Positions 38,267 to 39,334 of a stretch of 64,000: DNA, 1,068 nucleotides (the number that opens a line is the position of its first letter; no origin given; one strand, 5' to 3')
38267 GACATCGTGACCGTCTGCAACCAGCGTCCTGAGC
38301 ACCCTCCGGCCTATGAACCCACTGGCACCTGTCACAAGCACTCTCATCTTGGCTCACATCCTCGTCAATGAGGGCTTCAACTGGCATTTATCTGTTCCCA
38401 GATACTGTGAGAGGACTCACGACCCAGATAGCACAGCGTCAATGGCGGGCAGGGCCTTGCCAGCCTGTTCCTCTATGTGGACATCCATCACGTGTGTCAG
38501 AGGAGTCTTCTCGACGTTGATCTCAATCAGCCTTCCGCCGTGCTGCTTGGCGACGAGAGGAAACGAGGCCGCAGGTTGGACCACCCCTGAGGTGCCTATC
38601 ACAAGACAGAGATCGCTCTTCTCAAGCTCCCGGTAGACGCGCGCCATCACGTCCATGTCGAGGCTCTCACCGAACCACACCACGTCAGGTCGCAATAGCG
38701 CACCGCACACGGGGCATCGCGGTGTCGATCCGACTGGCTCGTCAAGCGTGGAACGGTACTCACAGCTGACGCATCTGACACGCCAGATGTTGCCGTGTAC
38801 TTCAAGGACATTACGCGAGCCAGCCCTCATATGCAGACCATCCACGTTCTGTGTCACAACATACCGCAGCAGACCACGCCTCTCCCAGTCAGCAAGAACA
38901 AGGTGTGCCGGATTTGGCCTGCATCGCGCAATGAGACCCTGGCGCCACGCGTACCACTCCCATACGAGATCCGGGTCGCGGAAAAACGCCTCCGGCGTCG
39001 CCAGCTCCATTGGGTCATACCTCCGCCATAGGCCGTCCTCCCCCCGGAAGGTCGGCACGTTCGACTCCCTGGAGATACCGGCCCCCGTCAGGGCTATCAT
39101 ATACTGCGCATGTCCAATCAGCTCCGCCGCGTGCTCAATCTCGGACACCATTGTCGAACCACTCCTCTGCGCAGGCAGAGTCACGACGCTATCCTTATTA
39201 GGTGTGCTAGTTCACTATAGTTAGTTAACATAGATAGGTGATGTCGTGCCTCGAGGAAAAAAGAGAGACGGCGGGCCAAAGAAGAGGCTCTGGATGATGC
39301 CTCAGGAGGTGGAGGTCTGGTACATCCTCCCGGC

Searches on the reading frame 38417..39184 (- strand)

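Call 19: search_protein_families(library=pfam, proteins=[window:38417-39184:-], max_evalue=0.01)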
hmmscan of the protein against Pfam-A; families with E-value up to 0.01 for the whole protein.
window:38417-39184:- (255 aa): 2 families
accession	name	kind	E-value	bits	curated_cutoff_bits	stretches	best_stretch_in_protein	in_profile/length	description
PF02146.23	SIR2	-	5.5e-53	180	24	1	34-204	1-180/180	Sir2 family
PF00205.28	TPP_enzyme_M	-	0.0053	16.9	30.4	0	171-247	60-136/137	Thiamine pyrophosphate enzyme, central domain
